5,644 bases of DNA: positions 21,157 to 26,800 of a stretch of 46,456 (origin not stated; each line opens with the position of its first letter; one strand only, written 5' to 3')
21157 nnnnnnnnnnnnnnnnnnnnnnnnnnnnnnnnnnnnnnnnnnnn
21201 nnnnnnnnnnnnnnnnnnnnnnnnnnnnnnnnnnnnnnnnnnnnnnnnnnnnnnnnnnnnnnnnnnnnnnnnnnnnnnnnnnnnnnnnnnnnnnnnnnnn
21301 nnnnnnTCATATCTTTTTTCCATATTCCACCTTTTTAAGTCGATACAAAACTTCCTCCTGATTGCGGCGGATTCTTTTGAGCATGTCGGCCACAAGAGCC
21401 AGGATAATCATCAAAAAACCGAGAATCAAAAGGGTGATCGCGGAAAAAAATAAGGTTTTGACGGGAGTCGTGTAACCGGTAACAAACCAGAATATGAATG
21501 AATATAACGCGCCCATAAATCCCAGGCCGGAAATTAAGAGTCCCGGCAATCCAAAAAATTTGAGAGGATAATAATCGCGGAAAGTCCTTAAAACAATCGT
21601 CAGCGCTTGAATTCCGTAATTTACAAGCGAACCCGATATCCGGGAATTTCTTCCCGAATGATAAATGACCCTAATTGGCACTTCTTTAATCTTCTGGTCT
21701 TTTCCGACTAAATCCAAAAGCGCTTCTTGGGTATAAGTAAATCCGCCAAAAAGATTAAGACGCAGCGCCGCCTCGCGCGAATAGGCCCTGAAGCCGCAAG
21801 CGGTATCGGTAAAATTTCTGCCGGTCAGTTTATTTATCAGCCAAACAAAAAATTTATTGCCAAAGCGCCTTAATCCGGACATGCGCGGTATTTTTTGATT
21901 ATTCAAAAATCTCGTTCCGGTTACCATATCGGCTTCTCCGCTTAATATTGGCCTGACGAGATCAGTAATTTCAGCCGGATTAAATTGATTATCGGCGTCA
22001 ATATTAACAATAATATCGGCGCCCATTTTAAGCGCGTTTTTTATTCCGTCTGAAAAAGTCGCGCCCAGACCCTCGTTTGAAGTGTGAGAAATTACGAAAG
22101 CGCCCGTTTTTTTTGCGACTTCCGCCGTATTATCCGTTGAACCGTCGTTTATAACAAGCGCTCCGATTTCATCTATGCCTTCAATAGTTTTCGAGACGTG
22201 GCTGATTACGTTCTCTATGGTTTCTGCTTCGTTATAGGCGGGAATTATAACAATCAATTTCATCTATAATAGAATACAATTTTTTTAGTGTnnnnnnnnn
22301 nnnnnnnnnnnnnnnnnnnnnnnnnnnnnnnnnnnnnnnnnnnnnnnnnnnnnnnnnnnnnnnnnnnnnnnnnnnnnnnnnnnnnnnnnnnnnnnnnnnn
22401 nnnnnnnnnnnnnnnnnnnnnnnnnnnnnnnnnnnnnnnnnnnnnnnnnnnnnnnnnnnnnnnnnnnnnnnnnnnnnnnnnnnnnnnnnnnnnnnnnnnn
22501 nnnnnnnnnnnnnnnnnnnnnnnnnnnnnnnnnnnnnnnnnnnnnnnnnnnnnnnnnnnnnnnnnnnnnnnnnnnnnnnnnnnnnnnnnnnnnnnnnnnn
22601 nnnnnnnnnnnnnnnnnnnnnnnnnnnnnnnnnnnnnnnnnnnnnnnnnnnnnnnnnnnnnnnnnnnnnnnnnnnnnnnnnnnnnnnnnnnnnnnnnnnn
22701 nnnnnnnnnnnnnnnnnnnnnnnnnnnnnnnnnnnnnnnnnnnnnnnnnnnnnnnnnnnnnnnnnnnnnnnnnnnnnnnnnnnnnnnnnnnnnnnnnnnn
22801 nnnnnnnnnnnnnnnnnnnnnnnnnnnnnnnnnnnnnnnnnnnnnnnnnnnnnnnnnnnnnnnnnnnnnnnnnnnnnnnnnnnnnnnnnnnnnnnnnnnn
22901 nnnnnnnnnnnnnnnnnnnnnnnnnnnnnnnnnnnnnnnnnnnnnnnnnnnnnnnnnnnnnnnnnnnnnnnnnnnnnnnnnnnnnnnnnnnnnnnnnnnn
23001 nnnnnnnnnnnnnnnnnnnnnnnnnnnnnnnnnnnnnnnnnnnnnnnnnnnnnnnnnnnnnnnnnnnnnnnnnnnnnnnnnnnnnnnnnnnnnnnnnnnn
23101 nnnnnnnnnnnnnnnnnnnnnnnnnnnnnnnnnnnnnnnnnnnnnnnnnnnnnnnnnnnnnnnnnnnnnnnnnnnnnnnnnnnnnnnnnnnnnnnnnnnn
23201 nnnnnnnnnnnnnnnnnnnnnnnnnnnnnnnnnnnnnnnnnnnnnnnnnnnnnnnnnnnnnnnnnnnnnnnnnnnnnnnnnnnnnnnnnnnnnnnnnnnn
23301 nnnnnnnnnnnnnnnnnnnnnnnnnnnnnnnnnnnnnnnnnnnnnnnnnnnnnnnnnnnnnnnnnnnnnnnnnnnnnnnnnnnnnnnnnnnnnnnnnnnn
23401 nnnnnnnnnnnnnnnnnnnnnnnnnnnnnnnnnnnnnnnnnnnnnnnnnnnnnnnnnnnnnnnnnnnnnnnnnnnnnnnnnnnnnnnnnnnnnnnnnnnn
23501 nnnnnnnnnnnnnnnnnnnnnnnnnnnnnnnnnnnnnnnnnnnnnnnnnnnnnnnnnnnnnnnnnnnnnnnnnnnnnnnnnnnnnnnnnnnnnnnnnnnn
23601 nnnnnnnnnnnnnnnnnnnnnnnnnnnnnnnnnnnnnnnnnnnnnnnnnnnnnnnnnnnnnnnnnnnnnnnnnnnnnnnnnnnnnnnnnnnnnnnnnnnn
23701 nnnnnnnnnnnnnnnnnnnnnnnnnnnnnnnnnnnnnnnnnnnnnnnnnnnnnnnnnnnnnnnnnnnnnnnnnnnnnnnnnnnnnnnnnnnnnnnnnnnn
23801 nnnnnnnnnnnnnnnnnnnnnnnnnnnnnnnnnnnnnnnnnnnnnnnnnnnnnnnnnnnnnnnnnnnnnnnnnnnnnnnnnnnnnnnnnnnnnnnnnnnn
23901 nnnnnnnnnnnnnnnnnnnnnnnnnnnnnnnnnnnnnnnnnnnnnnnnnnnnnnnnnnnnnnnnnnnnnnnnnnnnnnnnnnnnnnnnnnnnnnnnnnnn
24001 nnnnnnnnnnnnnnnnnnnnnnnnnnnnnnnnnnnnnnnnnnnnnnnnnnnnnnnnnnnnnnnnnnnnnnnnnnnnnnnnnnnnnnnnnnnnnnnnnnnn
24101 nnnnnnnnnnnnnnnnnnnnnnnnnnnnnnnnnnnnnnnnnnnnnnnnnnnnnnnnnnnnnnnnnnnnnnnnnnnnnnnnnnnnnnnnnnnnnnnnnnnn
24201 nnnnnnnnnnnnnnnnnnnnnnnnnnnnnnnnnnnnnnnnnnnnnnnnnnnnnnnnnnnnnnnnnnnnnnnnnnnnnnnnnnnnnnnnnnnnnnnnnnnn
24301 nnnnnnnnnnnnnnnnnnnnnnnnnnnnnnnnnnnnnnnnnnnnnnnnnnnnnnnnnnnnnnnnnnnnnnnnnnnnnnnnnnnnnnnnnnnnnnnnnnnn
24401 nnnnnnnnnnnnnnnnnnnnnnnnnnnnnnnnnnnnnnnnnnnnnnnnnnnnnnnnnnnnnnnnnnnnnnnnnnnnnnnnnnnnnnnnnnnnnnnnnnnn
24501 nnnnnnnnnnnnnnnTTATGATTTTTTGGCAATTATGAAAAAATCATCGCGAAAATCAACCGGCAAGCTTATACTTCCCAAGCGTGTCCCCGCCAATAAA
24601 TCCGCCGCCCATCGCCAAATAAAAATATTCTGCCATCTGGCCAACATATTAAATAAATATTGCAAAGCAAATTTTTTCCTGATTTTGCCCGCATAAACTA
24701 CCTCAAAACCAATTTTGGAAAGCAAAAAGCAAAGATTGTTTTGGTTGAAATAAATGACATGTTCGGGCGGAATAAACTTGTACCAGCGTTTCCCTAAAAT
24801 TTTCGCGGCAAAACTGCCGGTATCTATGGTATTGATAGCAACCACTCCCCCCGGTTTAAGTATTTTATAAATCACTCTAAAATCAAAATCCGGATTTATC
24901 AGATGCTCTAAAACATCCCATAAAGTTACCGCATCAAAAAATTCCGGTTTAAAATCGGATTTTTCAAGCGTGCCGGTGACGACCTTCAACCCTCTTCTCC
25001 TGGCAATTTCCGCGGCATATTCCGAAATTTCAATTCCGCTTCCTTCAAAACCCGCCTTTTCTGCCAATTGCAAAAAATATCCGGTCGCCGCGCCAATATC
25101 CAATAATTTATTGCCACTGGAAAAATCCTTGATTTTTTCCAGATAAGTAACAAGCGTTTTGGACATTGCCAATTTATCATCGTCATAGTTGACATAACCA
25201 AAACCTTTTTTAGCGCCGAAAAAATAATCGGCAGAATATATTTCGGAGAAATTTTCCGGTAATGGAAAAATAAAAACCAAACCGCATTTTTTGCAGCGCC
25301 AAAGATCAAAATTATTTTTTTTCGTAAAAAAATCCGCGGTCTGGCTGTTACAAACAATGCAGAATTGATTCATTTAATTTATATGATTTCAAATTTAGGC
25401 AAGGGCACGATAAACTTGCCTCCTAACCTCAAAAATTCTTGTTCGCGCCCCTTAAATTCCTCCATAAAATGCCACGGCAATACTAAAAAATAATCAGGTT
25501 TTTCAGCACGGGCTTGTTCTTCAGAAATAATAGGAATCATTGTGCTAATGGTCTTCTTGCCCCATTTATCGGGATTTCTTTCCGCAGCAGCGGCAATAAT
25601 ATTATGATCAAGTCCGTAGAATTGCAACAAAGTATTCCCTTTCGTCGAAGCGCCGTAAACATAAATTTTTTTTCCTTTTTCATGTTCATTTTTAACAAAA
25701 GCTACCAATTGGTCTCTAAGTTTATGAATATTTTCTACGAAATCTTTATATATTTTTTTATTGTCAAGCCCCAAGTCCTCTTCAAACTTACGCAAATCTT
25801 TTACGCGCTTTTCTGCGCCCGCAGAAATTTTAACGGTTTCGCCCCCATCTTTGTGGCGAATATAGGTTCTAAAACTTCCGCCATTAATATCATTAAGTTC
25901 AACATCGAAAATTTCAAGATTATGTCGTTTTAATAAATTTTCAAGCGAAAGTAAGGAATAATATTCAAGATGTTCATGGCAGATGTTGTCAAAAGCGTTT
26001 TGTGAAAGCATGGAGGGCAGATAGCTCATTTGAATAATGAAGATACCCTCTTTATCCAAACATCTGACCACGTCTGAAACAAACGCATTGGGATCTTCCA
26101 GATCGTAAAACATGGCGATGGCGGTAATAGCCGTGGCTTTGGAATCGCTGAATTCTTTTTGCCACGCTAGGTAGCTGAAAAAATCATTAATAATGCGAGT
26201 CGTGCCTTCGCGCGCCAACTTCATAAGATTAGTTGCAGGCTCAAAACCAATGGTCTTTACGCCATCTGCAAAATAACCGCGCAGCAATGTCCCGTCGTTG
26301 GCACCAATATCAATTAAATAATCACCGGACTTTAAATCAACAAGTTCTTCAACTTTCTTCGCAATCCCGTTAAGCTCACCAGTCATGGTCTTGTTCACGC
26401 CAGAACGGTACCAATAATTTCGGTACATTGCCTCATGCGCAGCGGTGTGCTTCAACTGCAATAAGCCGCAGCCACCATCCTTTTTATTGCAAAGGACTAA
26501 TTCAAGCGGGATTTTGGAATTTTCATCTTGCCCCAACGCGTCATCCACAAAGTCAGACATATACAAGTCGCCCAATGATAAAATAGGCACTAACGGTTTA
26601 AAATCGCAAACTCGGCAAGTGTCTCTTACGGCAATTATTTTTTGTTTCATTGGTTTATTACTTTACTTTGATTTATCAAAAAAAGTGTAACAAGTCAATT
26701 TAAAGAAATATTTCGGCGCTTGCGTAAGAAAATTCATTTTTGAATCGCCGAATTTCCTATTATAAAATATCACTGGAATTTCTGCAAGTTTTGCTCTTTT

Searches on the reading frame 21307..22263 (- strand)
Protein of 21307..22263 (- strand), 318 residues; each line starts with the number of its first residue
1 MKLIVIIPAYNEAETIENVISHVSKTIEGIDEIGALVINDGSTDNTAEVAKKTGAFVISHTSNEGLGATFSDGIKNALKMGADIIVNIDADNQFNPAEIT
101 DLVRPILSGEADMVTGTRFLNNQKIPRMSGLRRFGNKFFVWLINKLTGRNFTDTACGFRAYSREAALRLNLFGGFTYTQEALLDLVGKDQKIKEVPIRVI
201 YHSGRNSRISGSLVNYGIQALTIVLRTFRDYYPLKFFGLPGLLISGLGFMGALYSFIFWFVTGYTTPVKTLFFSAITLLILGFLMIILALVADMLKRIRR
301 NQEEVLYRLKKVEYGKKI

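Call 8: search_protein_families(library=pfam, proteins=[window:21307-22263:-], max_evalue=0.001)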
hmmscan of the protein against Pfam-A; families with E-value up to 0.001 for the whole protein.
window:21307-22263:- (318 aa): 2 families
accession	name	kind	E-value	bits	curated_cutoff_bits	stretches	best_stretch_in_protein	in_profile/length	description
PF00535.33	Glycos_transf_2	-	9.7e-27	94.4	23.3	1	5-166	2-164/168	Glycosyl transferase family 2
PF13641.12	Glyco_tranf_2_3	-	2e-06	28.4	27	1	4-140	4-146/230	Glycosyltransferase like family 2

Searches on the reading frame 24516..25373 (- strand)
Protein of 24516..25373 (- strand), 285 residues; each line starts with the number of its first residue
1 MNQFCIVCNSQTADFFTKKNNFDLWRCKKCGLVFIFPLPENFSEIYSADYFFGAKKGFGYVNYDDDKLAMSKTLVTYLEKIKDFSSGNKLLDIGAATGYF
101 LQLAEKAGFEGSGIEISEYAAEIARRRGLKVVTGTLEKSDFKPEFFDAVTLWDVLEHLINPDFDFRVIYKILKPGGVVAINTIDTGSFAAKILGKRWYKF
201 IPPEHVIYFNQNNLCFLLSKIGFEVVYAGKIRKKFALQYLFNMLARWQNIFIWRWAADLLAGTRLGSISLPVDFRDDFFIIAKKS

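Call 8: search_protein_families(library=pfam, proteins=[window:24516-25373:-], max_evalue=0.001)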
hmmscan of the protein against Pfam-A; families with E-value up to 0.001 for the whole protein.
window:24516-25373:- (285 aa): 7 families
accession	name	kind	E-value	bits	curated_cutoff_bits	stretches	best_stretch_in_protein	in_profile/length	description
PF13489.12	Methyltransf_23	-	1.8e-24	86.8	27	1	84-227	20-163/164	Methyltransferase domain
PF08241.18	Methyltransf_11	-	3.2e-14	53.8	21.2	1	91-180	1-95/95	Methyltransferase domain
PF13649.12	Methyltransf_25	-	2.1e-11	44.8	27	1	91-176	2-97/97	Methyltransferase domain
PF08242.18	Methyltransf_12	-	1.5e-10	42.1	30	1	91-178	1-98/98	Methyltransferase domain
PF13847.12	Methyltransf_31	-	1.5e-10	41.4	27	1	85-185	2-115/145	Methyltransferase domain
PF07021.18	MetW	-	1.2e-06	28.8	21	1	85-162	12-92/193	Methionine biosynthesis protein MetW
PF02353.26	CMAS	-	6.1e-05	22.9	27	1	76-194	53-178/273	Mycolic acid cyclopropane synthetase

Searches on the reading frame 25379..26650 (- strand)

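Call 8: search_protein_families(library=pfam, proteins=[window:25379-26650:-], max_evalue=0.001)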
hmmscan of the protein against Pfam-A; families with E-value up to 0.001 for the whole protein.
window:25379-26650:- (423 aa): 5 families
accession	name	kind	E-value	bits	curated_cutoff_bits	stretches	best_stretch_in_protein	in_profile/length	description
PF08484.17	Methyltransf_14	-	4.2e-47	160.4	23.5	1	255-418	2-160/160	C-methyltransferase C-terminal domain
PF13489.12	Methyltransf_23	-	3e-16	60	27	1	96-247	9-161/164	Methyltransferase domain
PF08421.16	Methyltransf_13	-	1.3e-08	35.3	31.3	1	12-76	1-62/62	Putative zinc binding domain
PF08241.18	Methyltransf_11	-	8.8e-06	26.7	21.2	1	114-206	2-95/95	Methyltransferase domain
PF08242.18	Methyltransf_12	-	9.3e-05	23.5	30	1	113-204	1-98/98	Methyltransferase domain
